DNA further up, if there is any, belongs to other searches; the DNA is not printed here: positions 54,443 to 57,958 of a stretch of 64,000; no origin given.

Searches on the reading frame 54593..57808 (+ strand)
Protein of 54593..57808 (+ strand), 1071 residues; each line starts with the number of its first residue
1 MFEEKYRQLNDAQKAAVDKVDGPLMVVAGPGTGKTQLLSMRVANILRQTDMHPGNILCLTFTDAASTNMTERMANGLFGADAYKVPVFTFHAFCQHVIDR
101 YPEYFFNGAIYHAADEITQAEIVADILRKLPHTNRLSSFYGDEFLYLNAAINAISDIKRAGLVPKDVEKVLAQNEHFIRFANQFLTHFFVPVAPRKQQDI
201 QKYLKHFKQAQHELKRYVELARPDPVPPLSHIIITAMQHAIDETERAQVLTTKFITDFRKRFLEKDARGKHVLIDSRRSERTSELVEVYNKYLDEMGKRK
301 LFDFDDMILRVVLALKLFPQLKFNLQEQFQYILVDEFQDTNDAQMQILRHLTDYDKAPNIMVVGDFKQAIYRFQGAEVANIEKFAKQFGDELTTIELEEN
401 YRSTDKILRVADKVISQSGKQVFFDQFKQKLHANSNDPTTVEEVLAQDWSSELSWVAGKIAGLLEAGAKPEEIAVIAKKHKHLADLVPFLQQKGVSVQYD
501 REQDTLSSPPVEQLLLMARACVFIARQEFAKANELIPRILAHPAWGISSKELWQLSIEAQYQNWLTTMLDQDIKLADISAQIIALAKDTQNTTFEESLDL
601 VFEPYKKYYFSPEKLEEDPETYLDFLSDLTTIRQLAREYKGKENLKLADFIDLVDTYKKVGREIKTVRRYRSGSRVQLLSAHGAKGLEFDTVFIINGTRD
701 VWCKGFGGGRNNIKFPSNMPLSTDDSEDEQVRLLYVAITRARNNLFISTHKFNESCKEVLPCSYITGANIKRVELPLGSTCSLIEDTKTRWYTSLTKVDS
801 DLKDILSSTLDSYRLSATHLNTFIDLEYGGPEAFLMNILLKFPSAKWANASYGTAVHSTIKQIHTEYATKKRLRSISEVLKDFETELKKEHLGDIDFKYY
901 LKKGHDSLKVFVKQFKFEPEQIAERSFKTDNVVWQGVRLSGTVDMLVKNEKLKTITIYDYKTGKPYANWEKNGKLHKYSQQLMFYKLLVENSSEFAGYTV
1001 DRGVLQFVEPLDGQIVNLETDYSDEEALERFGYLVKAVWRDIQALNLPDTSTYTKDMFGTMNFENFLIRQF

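Call 52: search_protein_families(library=pfam, proteins=[window:54593-57808:+], max_evalue=0.001)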
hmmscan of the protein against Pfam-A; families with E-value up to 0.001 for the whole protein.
window:54593-57808:+ (1071 aa): 6 families
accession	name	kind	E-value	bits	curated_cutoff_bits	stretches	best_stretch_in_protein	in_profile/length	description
PF00580.27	UvrD-helicase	-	1.9e-66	224.9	23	1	9-388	1-270/271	UvrD/REP helicase N-terminal domain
PF13361.12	UvrD_C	-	1.7e-31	110.4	25.6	1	395-751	1-349/350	UvrD-like helicase C-terminal domain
PF13245.12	AAA_19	-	6.7e-18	65.6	25.1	1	13-373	1-133/134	AAA domain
PF12705.13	PDDEXK_1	-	1e-16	62.1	22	1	814-1045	1-227/247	PD-(D/E)XK nuclease superfamily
PF13538.12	UvrD_C_2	-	2.3e-08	34.2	27.4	0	722-747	26-51/52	UvrD-like helicase C-terminal domain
PF13604.12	AAA_30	-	4.2e-06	27.1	27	0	8-73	1-66/191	AAA domain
